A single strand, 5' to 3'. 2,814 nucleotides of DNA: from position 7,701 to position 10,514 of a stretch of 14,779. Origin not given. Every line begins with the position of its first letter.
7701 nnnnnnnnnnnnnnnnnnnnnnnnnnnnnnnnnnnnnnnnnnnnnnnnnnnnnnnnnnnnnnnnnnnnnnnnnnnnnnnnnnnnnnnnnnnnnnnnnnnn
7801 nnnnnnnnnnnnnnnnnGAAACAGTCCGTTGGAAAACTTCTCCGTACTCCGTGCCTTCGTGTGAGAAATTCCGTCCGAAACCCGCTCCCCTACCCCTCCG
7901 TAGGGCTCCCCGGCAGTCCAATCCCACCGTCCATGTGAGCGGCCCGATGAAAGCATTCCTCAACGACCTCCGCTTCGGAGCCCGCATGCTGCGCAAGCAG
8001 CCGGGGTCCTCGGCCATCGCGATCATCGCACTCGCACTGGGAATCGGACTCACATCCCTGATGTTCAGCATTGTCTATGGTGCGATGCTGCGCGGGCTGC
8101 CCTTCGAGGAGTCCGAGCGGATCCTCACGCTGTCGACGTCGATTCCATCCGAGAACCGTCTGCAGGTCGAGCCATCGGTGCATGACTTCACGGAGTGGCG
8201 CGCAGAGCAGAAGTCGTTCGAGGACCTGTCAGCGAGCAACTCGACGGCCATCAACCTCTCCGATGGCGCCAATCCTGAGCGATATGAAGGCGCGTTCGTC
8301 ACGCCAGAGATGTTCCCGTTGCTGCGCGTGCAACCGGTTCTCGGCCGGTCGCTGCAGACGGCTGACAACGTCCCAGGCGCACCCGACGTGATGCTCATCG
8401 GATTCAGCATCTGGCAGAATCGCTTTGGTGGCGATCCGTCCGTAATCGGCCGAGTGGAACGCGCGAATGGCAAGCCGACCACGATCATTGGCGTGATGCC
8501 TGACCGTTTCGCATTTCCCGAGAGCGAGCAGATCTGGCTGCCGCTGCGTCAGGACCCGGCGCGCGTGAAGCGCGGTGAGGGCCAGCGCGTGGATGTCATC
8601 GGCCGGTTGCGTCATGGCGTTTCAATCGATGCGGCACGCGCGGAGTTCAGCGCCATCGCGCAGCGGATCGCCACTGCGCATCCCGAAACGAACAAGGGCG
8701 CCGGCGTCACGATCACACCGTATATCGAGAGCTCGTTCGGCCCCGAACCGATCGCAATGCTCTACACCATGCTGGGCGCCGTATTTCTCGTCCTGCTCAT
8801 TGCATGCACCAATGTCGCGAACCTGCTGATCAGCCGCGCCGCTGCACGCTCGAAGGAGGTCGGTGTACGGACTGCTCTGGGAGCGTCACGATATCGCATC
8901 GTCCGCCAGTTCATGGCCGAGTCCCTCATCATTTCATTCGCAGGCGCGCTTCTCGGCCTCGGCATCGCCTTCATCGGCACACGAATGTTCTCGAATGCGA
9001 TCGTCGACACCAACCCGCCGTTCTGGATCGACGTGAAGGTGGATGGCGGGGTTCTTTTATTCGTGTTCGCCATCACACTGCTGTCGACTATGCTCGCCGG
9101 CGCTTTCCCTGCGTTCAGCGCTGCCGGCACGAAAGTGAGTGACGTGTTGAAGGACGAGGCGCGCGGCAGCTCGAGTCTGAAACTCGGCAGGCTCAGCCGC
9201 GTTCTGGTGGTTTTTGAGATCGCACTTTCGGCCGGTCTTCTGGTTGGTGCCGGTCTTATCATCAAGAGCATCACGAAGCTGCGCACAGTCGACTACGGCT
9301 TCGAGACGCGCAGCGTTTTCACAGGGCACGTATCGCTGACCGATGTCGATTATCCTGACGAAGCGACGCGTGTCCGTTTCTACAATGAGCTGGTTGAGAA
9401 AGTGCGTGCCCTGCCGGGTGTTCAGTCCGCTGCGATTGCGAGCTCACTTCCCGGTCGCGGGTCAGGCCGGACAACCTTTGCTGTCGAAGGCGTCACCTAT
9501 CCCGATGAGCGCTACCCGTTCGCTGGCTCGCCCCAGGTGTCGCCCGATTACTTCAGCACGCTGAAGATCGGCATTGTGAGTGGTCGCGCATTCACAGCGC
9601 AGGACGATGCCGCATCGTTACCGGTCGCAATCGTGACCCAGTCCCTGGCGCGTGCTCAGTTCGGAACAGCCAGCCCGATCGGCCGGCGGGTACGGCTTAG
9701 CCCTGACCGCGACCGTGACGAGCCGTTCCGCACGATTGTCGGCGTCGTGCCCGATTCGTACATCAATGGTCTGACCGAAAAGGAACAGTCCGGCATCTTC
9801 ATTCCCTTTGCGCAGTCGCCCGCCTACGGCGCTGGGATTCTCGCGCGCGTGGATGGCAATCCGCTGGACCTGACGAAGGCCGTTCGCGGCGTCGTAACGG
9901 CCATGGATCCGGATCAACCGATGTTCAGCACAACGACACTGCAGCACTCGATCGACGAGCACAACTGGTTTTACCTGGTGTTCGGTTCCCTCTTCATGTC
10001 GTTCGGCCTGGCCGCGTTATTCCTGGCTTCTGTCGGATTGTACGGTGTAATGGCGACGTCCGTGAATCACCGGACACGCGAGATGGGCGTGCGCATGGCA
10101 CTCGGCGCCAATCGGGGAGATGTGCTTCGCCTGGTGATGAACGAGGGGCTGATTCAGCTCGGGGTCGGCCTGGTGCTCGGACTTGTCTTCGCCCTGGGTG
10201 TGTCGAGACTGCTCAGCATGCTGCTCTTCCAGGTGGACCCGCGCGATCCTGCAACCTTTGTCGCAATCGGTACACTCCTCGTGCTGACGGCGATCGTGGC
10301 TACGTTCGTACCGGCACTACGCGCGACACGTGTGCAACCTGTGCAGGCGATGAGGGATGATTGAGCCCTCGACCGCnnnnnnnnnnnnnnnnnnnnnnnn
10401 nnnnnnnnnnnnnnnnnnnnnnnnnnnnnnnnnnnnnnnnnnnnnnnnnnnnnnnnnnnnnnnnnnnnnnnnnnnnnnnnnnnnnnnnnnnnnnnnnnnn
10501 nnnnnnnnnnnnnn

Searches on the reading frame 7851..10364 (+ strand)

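Call 7: search_protein_families(library=pfam, proteins=[window:7851-10364:+], max_evalue=0.01)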
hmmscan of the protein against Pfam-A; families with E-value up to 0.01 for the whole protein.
window:7851-10364:+ (837 aa): 2 families
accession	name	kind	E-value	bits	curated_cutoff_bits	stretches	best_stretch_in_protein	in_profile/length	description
PF12704.14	MacB_PCD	-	4e-38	132.2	27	2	54-268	1-206/207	MacB-like periplasmic core domain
PF02687.27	FtsX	-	2e-29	102.5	25.5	2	717-830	2-120/120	FtsX-like permease C-terminal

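Call 8: search_protein_families(library=ncbifam, proteins=[window:7851-10364:+], max_evalue=0.01)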
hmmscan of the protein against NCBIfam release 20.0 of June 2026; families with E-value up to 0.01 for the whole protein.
window:7851-10364:+ (837 aa): 7 families
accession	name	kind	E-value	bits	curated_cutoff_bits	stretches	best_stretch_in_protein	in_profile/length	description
TIGR03434.1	ADOP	subfamily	6.6e-255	848.1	622.3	1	37-837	2-803/803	ADOP family duplicated permease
NF007826.0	PRK10535.1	equivalog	9.3e-21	73.7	966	2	721-834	531-645/648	macrolide ABC transporter ATP-binding protein/permease MacB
NF038008.1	ABC_perm_DarB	equivalog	1.1e-11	43.5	700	1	302-601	271-558/777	darobactin export ABC transporter permease subunit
TIGR02212.1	lolCE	equivalog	6.4e-09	35.2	362.45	1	307-436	269-411/411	lipoprotein-releasing ABC transporter permease subunit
NF038346.1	FtsX_actino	exception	4.5e-05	23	250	1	307-421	183-298/308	permease-like cell division protein FtsX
TIGR00439.2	FtsX_Gneg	equivalog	0.0024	17.1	255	1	321-418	184-280/292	permease-like cell division protein FtsX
NF008357.0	PRK11146.1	exception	0.0071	15.2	439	1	306-375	270-340/414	lipoprotein-releasing ABC transporter permease subunit LolE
